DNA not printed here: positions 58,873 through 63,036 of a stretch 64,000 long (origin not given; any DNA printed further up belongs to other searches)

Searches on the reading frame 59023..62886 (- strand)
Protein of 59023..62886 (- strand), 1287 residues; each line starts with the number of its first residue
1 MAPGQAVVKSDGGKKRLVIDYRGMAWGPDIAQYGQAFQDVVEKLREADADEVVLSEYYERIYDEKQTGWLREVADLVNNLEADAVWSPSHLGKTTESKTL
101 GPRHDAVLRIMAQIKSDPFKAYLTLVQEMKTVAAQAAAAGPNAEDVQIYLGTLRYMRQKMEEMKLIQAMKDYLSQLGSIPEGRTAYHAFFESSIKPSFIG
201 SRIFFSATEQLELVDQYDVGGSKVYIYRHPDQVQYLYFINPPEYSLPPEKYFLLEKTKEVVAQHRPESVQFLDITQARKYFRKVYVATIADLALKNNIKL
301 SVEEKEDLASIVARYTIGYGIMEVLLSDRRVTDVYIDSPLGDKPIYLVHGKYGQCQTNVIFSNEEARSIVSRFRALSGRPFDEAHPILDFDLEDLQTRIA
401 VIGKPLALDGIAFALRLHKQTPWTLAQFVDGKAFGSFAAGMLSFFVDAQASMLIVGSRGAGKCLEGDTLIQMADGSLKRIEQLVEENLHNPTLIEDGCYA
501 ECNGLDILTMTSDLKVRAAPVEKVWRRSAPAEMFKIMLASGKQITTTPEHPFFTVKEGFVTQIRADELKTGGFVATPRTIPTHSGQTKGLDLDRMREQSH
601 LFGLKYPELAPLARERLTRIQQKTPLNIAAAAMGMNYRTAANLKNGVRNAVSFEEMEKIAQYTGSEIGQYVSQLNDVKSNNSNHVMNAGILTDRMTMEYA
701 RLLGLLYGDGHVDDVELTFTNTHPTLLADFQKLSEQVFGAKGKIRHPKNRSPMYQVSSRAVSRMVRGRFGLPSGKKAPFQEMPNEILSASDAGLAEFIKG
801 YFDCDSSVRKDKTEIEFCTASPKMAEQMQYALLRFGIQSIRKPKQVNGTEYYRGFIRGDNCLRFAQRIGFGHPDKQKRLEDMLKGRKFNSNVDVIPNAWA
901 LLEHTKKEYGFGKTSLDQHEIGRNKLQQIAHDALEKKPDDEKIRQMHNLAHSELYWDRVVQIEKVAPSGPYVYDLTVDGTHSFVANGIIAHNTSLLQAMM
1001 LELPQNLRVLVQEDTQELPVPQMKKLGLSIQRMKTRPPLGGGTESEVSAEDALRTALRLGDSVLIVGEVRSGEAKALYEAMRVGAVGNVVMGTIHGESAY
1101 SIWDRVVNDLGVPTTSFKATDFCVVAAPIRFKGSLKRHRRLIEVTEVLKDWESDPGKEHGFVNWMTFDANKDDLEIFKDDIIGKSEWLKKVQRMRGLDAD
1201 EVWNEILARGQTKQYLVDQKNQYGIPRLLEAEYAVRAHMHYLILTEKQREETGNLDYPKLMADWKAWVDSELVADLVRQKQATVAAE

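Call 49: search_protein_families(library=pfam, proteins=[window:59023-62886:-], max_evalue=0.01)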
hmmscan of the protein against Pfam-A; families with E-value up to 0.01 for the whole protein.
window:59023-62886:- (1287 aa): 3 families
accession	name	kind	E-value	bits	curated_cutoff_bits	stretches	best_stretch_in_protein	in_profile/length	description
PF14890.11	Intein_splicing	-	6.6e-26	91.4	35.8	1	471-992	2-155/155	Intein splicing domain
PF14528.11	LAGLIDADG_3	-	4.2e-23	81.8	22.5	2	794-869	3-82/82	LAGLIDADG-like domain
PF00437.27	T2SSE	-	5.7e-11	42.1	24.9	1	993-1120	156-268/370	Type II/IV secretion system protein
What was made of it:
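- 56624..62886 (-): Pilus-machinery context. It comprises a T2SSE-type ATPase that contains an intein (59023-62886) and a polytopic protein with a weak T2SSF match (56624-58927). These lie upstream of a row of pilin-like genes. Pfam scan, call 49.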
